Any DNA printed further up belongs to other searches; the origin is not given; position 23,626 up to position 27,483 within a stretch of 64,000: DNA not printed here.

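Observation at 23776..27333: Full-length reverse gyrase encoded in a CPR-like bacterial genome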

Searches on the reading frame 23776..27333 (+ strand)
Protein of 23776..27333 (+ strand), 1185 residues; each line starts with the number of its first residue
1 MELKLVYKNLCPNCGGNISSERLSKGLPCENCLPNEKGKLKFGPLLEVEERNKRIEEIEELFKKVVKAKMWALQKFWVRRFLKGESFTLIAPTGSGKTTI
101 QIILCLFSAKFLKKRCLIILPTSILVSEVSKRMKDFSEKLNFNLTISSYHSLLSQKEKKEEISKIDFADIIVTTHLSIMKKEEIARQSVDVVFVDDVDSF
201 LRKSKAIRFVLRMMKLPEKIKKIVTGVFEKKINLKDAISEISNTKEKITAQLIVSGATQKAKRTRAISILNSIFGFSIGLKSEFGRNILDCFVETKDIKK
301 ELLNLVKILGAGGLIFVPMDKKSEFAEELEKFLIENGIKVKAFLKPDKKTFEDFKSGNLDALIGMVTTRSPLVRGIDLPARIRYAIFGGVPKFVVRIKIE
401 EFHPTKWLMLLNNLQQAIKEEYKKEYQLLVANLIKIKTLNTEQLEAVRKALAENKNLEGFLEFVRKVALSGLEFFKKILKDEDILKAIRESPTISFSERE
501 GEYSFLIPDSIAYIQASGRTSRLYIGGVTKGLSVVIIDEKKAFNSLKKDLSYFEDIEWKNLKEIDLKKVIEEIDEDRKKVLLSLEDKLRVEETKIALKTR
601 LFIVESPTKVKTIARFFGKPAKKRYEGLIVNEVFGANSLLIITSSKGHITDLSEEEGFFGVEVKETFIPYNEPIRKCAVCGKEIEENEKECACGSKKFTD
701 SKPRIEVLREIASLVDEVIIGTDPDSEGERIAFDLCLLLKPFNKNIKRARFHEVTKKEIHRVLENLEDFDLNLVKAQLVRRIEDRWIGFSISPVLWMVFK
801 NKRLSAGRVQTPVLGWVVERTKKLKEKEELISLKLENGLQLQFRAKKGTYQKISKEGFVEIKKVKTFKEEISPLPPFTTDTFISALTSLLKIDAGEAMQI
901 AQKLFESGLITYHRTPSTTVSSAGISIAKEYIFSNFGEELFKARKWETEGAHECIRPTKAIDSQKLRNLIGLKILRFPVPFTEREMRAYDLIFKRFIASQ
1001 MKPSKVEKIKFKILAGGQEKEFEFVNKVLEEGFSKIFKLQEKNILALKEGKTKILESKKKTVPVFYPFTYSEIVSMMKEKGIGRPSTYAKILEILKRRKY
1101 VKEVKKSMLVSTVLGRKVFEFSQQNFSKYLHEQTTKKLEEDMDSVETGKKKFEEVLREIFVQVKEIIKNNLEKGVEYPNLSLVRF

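Call 3: search_protein_families(library=pfam, proteins=[window:23776-27333:+])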
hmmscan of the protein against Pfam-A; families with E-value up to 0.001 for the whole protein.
window:23776-27333:+ (1185 aa): 5 families
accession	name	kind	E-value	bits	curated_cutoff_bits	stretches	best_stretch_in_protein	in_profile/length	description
PF01131.25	Topoisom_bac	-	9.7e-84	282.2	35.1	1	770-1156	3-410/411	DNA topoisomerase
PF01751.28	Toprim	-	1.8e-18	66.9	23.1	1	601-753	2-95/96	Toprim domain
PF00270.35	DEAD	-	4.1e-18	66.1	26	1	74-222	4-153/167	DEAD/DEAH box helicase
PF17915.7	zf_Rg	-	4e-17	61.8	25.5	1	4-38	3-37/49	Reverse gyrase zinc finger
PF04851.21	ResIII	-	1.2e-07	32.2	22.5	1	74-197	8-134/164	Type III restriction enzyme, res subunit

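Call 4: search_protein_families(library=ncbifam, proteins=[window:23776-27333:+])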
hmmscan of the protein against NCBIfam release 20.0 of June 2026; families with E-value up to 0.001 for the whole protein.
window:23776-27333:+ (1185 aa): 14 families
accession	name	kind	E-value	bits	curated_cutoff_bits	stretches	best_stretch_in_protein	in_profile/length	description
TIGR01054.1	rgy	equivalog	0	1163.9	471.7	1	4-1166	3-1172/1172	reverse gyrase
TIGR01051.1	topA_bact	equivalog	1.6e-91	308.2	456.4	2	858-1175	247-580/632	type I DNA topoisomerase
NF006451.0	PRK08780.1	equivalog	8.2e-61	206.4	1265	2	855-1170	242-576/824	DNA topoisomerase I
NF004966.0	PRK06319.1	equivalog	1.2e-50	172.5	868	2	840-1169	234-579/862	DNA topoisomerase I/SWI domain fusion protein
NF004438.0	PRK05776.1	equivalog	1.7e-47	162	793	1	600-1170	10-582/677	DNA topoisomerase I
TIGR01057.1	topA_arch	equivalog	1.7e-46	158.7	458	1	604-1172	2-570/618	DNA topoisomerase I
NF011532.0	PRK14973.1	equivalog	7.9e-38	129.8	930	1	702-1165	84-562/936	DNA topoisomerase I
NF005555.0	PRK07220.1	equivalog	8.5e-37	126.8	635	1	706-1167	89-565/740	DNA topoisomerase I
NF005829.0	PRK07726.1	subfamily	1.6e-33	116.3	597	1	702-1171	80-597/669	DNA topoisomerase 3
TIGR01056.1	topB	subfamily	3.9e-29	101.6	515.75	2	599-1042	2-449/706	DNA topoisomerase III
NF006032.0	PRK08173.1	equivalog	7e-14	50.5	1058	2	1072-1169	510-607/863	DNA topoisomerase III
TIGR04121.1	DEXH_lig_assoc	equivalog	2e-07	29.1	850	1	65-267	6-219/804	ligase-associated DNA damage response DEXH box helicase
NF011313.0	PRK14724.1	equivalog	7.7e-07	27.3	1088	0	1072-1169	530-627/988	DNA topoisomerase III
NF041063.1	DpdF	equivalog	5.9e-06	25.1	550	1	84-164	158-238/813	protein DpdF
